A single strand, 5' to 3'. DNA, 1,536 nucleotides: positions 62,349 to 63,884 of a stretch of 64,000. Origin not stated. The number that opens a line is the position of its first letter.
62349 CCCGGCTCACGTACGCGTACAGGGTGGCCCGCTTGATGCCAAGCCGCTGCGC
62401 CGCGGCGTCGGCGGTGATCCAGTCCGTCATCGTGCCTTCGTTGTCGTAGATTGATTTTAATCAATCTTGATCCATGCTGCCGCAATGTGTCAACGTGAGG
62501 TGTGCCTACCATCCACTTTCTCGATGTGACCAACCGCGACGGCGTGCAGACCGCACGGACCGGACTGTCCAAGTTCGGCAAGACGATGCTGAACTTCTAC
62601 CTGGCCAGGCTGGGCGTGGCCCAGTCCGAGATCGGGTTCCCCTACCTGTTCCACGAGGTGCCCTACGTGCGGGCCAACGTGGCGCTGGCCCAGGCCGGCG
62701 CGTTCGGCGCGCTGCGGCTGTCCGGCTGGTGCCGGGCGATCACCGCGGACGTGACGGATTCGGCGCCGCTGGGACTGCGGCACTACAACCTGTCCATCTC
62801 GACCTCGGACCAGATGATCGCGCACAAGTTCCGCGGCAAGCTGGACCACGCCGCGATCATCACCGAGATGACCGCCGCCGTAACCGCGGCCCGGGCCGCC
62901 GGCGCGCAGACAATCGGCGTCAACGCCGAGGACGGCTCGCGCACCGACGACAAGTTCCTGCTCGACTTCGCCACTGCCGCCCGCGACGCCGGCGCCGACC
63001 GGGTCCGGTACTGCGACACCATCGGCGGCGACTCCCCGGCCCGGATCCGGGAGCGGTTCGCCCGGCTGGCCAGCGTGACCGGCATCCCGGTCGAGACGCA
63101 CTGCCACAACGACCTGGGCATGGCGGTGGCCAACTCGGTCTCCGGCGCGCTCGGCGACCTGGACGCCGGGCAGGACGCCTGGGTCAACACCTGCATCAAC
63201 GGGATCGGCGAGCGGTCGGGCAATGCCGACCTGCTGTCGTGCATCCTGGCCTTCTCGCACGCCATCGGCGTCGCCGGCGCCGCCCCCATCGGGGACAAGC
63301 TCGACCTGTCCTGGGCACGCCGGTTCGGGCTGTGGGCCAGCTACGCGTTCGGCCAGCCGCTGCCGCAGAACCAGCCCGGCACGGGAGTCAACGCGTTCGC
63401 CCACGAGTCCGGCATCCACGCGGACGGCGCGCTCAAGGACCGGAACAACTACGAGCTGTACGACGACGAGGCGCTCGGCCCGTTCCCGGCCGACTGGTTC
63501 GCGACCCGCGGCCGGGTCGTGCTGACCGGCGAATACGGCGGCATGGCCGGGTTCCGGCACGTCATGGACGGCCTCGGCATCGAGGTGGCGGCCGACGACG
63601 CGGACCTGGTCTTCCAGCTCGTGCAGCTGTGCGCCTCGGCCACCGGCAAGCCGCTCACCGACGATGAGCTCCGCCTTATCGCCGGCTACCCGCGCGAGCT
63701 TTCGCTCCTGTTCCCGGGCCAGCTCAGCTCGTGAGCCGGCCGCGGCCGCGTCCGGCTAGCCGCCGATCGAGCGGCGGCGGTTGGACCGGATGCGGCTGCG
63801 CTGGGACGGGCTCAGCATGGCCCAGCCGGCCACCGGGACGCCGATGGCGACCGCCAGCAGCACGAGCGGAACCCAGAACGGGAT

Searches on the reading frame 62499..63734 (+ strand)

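Call 45: search_protein_families(library=pfam, proteins=[window:62499-63734:+], max_evalue=0.00001)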
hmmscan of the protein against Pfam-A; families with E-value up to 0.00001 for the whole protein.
window:62499-63734:+ (411 aa): 2 families
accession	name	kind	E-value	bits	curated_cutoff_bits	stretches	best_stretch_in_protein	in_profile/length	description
PF00682.25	HMGL-like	-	2.6e-41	142.2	29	1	5-254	2-241/260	HMGL-like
PF22617.1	HCS_D2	-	1.8e-09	38.3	27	1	295-378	2-77/82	Homocitrate synthase post-HMGL domain-like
